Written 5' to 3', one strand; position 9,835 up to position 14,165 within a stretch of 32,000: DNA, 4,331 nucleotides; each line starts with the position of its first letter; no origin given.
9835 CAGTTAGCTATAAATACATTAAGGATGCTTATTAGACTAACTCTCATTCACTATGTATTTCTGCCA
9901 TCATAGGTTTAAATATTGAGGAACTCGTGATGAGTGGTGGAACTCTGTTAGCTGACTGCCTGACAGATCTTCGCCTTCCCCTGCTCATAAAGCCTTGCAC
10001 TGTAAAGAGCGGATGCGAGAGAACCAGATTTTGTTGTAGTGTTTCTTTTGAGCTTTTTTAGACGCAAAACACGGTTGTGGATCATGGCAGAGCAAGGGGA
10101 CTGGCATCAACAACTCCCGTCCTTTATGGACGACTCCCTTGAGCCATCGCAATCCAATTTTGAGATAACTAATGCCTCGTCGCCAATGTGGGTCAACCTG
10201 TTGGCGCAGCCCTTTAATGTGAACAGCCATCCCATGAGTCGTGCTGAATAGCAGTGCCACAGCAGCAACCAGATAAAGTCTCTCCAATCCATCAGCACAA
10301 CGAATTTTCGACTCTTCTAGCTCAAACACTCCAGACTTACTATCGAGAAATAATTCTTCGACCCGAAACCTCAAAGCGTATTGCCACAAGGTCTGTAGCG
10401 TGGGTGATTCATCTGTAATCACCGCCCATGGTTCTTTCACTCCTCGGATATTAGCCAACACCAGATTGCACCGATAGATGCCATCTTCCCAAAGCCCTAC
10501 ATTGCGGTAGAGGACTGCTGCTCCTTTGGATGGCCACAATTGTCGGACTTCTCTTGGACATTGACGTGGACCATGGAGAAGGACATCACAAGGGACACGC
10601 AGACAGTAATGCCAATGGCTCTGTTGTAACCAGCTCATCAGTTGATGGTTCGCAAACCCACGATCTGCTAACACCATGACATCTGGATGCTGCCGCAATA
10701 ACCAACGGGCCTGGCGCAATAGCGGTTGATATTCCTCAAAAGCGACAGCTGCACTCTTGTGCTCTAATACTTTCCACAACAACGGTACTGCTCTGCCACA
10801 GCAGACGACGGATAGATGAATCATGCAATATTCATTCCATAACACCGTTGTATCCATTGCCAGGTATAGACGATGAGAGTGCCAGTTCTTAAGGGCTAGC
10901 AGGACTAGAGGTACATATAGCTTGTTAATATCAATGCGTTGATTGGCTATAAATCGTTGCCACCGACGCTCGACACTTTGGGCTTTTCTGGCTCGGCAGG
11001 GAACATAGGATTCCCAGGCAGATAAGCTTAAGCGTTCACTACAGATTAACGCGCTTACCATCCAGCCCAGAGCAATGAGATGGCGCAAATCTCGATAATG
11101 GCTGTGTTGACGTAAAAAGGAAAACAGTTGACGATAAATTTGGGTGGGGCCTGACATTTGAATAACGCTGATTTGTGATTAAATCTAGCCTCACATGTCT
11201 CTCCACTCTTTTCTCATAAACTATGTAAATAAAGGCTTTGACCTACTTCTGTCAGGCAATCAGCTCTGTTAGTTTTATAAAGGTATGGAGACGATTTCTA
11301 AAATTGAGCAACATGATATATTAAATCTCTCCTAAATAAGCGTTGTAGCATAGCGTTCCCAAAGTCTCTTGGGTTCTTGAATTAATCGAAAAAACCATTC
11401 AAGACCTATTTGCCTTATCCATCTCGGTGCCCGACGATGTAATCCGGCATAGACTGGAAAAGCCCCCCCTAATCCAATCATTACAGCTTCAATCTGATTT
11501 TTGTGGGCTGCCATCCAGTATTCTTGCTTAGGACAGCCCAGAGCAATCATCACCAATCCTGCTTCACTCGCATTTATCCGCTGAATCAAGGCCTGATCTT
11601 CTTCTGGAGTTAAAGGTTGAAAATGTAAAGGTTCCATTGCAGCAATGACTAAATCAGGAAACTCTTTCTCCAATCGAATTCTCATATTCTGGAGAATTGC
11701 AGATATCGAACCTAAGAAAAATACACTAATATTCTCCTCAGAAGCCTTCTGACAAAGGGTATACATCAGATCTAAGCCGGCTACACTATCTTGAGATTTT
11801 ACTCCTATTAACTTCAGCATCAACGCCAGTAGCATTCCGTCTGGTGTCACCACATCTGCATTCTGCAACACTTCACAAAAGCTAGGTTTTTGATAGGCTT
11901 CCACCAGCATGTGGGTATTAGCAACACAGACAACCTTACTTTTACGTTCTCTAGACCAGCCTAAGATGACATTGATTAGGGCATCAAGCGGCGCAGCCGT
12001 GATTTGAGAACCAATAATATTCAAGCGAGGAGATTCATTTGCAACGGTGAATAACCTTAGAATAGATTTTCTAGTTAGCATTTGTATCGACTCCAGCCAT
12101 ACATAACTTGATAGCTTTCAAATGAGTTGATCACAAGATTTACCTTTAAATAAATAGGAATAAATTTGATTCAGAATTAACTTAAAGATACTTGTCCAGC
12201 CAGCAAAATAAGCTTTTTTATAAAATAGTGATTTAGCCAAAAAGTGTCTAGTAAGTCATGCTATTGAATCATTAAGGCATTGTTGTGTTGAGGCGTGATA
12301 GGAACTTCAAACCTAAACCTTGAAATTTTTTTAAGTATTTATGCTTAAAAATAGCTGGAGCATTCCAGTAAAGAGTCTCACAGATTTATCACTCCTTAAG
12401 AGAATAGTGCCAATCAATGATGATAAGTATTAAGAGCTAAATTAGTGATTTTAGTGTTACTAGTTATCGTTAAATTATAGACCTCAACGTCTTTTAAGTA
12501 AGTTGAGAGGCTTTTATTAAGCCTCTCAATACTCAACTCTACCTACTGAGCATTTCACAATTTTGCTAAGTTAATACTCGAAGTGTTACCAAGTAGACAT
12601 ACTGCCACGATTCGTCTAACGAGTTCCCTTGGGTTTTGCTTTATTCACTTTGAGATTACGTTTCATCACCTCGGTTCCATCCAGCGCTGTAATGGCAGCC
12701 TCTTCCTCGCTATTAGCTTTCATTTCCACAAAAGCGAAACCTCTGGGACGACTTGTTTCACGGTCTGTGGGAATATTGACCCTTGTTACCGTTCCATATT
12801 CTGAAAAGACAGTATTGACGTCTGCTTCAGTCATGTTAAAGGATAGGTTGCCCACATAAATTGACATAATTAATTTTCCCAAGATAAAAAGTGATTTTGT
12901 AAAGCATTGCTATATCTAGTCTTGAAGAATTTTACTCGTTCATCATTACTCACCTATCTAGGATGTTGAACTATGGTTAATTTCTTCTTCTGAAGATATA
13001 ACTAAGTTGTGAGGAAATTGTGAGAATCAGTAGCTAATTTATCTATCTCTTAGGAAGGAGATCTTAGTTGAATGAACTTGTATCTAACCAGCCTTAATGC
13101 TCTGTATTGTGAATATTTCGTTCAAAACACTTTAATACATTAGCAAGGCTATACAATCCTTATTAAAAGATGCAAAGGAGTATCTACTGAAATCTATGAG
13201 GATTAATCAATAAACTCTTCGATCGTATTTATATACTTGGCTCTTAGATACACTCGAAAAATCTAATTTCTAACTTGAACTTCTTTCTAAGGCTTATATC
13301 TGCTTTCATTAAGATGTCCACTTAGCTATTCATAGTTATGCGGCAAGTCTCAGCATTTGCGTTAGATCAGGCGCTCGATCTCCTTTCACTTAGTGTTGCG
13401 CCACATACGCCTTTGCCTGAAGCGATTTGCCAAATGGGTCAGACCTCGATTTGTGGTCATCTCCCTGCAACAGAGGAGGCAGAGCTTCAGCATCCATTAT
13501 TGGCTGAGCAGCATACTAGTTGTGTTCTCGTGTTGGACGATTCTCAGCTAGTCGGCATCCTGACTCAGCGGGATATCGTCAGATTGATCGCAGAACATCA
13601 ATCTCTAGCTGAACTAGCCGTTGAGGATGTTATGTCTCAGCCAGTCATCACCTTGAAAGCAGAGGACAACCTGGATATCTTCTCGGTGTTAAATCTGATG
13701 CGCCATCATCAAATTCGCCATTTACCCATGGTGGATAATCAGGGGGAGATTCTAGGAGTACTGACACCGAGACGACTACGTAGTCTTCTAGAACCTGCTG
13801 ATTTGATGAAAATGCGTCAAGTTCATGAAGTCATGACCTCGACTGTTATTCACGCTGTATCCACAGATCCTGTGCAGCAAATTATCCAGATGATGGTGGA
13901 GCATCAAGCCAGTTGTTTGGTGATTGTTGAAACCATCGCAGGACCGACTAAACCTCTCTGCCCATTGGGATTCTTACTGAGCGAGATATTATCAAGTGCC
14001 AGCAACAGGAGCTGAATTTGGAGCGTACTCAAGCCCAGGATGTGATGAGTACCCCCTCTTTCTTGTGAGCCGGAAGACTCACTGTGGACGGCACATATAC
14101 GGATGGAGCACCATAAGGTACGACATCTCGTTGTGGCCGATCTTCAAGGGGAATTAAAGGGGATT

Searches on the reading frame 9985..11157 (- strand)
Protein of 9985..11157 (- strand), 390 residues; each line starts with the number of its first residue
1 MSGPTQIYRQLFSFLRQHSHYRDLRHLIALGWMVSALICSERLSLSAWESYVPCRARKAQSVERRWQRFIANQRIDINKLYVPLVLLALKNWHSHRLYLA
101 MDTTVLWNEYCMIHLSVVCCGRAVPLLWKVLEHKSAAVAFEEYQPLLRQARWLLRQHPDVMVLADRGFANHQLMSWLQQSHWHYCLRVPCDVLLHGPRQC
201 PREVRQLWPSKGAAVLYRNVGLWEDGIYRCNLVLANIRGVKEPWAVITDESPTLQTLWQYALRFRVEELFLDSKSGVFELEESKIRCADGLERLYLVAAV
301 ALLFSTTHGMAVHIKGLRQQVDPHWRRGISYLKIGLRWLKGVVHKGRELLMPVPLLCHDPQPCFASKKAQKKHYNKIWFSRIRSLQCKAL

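Call 73: search_protein_families(library=pfam, proteins=[window:9985-11157:-], max_evalue=0.00001)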
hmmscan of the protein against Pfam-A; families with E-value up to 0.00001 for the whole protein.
window:9985-11157:- (390 aa): 1 family
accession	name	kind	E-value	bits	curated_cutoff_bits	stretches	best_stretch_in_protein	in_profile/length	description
PF01609.27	DDE_Tnp_1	-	6e-08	33.1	23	1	113-303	36-199/200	Transposase DDE domain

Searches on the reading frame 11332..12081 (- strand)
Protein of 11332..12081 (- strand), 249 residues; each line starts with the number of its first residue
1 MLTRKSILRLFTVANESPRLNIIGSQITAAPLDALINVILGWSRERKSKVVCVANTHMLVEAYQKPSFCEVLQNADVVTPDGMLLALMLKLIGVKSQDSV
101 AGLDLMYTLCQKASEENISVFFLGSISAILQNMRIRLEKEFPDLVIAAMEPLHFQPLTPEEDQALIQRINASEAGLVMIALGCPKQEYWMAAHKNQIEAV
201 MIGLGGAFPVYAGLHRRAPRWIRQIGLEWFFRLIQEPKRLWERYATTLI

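Call 73: search_protein_families(library=pfam, proteins=[window:11332-12081:-], max_evalue=0.00001)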
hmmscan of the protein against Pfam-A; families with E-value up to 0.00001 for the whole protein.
window:11332-12081:- (249 aa): 1 family
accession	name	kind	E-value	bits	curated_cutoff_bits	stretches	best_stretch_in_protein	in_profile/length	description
PF03808.19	Glyco_tran_WecG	-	5e-59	199.3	27.4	1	75-244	1-168/168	Glycosyl transferase WecG/TagA/CpsF family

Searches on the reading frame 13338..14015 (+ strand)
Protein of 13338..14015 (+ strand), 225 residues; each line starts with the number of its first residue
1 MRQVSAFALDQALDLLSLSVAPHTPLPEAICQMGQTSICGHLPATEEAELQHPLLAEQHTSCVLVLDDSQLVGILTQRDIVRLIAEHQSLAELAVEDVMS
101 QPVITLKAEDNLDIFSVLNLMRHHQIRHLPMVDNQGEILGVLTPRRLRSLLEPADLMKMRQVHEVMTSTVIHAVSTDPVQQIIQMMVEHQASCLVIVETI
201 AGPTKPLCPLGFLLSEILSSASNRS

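Call 73: search_protein_families(library=pfam, proteins=[window:13338-14015:+], max_evalue=0.00001)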
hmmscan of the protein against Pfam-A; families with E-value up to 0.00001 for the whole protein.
window:13338-14015:+ (225 aa): 1 family
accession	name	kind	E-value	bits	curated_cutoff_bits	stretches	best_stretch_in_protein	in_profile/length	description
PF00571.33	CBS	-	3.9e-25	88.4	24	1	95-151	1-55/57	CBS domain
